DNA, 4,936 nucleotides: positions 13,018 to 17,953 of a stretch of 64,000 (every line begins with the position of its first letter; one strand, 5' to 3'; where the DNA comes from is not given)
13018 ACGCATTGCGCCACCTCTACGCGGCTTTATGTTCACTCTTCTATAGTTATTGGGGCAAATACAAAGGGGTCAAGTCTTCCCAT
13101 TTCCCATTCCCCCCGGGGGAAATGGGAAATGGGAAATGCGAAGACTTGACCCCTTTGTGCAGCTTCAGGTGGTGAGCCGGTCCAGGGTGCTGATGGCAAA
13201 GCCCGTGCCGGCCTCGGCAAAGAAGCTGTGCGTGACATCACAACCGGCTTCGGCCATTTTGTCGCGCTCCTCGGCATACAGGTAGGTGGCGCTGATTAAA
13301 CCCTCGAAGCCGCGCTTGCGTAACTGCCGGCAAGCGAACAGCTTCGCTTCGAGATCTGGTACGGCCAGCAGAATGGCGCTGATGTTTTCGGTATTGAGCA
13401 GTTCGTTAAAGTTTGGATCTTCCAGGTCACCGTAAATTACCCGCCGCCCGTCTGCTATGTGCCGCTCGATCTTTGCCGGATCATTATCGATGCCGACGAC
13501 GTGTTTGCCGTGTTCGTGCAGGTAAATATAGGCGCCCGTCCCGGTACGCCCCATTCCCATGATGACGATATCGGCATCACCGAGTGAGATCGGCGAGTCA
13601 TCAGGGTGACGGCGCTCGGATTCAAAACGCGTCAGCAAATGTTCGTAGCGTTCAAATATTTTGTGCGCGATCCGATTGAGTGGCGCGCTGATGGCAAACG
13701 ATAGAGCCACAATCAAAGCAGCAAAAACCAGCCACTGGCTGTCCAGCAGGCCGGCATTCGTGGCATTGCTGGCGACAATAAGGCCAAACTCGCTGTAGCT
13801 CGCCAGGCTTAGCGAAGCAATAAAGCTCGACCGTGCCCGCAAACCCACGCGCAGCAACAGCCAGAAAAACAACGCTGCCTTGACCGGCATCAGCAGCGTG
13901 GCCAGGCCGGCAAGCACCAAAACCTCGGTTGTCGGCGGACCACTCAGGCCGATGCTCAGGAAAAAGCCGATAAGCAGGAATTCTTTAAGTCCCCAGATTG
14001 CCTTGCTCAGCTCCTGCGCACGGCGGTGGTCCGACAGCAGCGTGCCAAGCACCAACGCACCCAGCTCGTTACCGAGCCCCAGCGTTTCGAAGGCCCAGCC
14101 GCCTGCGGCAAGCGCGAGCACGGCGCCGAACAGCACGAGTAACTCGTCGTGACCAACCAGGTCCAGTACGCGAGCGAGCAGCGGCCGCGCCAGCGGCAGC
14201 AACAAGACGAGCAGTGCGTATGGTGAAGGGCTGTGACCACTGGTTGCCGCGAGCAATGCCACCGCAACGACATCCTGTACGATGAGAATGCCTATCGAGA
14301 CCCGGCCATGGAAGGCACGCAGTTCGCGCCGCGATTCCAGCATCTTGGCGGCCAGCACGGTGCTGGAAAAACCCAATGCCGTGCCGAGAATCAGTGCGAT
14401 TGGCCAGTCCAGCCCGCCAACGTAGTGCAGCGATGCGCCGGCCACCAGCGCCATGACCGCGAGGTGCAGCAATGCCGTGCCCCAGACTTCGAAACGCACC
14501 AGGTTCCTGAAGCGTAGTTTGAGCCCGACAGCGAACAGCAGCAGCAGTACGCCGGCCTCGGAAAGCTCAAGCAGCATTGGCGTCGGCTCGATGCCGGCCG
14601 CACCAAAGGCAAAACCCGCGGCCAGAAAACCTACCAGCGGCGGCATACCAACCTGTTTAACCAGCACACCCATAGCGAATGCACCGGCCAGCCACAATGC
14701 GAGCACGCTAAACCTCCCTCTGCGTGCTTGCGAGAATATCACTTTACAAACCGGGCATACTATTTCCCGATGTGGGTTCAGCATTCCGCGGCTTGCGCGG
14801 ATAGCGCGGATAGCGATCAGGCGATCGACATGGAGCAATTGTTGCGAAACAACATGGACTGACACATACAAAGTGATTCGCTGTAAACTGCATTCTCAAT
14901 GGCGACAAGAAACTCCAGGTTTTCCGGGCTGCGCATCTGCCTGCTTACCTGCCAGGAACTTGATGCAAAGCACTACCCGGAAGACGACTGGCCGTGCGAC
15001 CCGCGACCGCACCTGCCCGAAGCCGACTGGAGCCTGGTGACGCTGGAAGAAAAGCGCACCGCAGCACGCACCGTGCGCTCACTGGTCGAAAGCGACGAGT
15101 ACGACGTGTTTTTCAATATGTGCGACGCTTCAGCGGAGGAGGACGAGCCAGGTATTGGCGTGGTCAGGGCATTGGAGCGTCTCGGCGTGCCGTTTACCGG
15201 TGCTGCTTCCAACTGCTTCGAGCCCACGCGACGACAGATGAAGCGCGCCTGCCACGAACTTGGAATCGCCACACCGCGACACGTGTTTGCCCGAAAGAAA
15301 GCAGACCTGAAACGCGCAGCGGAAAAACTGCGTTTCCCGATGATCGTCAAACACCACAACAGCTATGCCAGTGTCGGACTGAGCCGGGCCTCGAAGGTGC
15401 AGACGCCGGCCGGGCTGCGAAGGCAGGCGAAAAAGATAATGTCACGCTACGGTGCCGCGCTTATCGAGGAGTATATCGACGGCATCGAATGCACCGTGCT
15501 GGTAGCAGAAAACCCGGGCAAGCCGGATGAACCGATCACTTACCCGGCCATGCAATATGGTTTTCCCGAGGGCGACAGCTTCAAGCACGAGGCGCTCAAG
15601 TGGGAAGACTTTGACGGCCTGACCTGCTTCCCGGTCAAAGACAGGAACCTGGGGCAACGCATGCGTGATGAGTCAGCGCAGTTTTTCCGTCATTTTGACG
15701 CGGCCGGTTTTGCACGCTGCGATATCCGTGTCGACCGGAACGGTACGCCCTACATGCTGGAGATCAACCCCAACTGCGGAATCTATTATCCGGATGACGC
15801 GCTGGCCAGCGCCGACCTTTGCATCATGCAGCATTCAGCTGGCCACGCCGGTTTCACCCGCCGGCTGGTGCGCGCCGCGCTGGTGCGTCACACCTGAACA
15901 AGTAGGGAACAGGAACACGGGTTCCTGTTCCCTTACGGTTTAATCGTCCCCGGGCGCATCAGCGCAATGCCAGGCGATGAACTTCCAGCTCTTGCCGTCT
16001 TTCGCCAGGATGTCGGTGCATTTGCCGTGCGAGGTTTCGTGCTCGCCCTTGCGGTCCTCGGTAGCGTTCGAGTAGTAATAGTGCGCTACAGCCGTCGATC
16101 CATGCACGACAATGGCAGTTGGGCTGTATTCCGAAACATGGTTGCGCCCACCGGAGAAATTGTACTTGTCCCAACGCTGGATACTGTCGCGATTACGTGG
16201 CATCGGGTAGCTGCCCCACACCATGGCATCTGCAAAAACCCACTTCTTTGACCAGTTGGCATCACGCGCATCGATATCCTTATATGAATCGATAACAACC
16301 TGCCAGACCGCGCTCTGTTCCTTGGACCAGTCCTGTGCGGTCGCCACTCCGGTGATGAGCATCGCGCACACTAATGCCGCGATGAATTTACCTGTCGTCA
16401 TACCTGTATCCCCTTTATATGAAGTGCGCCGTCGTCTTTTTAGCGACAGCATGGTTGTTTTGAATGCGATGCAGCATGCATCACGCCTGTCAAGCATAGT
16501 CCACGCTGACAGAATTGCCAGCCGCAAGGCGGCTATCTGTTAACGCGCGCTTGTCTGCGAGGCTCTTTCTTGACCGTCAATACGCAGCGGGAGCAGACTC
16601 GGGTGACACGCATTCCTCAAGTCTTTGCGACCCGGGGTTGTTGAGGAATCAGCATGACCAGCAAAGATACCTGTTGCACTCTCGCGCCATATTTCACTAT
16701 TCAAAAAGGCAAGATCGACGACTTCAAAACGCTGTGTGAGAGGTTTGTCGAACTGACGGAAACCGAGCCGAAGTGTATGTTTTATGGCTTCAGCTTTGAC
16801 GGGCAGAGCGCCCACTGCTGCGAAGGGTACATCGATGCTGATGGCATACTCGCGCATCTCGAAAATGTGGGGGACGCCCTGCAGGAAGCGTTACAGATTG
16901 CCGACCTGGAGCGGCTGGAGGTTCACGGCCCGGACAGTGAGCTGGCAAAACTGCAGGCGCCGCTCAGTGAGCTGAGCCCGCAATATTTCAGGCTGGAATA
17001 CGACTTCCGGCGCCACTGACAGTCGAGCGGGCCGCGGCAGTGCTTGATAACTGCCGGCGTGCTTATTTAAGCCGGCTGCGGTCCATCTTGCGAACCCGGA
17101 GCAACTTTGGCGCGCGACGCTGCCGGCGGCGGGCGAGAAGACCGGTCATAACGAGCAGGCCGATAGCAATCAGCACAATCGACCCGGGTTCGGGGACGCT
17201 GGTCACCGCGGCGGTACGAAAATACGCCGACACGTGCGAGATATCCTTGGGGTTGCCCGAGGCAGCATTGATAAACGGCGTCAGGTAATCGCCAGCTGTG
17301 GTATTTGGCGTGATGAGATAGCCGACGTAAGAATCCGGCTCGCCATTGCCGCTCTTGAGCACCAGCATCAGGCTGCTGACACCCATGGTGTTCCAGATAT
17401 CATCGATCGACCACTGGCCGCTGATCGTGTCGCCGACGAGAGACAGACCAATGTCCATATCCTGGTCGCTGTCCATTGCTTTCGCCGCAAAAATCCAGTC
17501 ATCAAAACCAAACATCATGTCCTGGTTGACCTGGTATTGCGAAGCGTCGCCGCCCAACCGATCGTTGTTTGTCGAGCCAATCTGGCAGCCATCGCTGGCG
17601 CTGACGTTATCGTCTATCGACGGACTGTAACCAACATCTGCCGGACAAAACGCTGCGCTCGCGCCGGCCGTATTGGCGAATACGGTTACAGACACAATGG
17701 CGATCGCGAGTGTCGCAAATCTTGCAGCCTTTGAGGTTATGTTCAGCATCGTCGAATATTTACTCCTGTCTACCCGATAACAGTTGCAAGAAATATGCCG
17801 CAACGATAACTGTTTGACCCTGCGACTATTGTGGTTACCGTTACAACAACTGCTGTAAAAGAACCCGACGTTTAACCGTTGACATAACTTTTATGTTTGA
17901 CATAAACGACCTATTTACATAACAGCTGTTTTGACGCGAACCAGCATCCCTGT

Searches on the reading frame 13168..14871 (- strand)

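Call 63: search_protein_families(library=pfam, proteins=[window:13168-14871:-], max_evalue=0.00001)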
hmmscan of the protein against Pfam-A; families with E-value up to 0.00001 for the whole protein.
window:13168-14871:- (568 aa): 2 families
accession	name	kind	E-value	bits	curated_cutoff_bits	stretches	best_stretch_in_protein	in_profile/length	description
PF00999.27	Na_H_Exchanger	-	9.6e-36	123.8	26.2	1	64-394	4-369/375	Sodium/hydrogen exchanger, transmembrane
PF02254.24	TrkA_N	-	3.8e-17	63.1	23.8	1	435-546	1-112/116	TrkA-N domain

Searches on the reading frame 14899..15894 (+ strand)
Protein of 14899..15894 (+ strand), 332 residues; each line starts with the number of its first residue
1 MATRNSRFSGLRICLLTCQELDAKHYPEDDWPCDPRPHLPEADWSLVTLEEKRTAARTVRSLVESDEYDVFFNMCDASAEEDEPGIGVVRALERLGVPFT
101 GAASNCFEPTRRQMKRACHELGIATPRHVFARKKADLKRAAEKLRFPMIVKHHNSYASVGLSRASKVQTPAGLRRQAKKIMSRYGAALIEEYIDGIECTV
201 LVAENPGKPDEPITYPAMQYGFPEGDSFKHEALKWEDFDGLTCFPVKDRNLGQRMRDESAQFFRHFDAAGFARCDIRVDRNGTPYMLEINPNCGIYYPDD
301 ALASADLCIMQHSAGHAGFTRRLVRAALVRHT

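Call 40: search_protein_families(library=pfam, proteins=[window:14899-15894:+], max_evalue=0.001)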
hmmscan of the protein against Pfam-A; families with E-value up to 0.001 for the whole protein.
window:14899-15894:+ (332 aa): 2 families
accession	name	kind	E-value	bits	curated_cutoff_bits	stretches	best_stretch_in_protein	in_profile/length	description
PF07478.18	Dala_Dala_lig_C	-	5.1e-15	56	24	1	132-295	16-178/204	D-ala D-ala ligase C-terminus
PF02222.28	ATP-grasp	-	0.0001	22.4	27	1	118-205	3-89/179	ATP-grasp domain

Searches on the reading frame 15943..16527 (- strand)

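Call 40: search_protein_families(library=pfam, proteins=[window:15943-16527:-], max_evalue=0.001)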
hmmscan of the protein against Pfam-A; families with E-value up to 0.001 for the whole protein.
window:15943-16527:- (195 aa): 1 family
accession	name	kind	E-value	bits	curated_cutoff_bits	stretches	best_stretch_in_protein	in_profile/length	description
PF14534.12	DUF4440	-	0.00027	21.8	25.2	1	127-182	52-106/107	Domain of unknown function (DUF4440)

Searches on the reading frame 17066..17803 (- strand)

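Call 40: search_protein_families(library=pfam, proteins=[window:17066-17803:-], max_evalue=0.001)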
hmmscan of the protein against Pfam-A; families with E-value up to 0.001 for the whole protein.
window:17066-17803:- (246 aa): 1 family
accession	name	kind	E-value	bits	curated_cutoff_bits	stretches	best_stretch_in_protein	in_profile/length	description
PF07589.16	PEP-CTERM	-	1.5e-05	25.3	20.7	1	202-227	1-24/24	PEP-CTERM motif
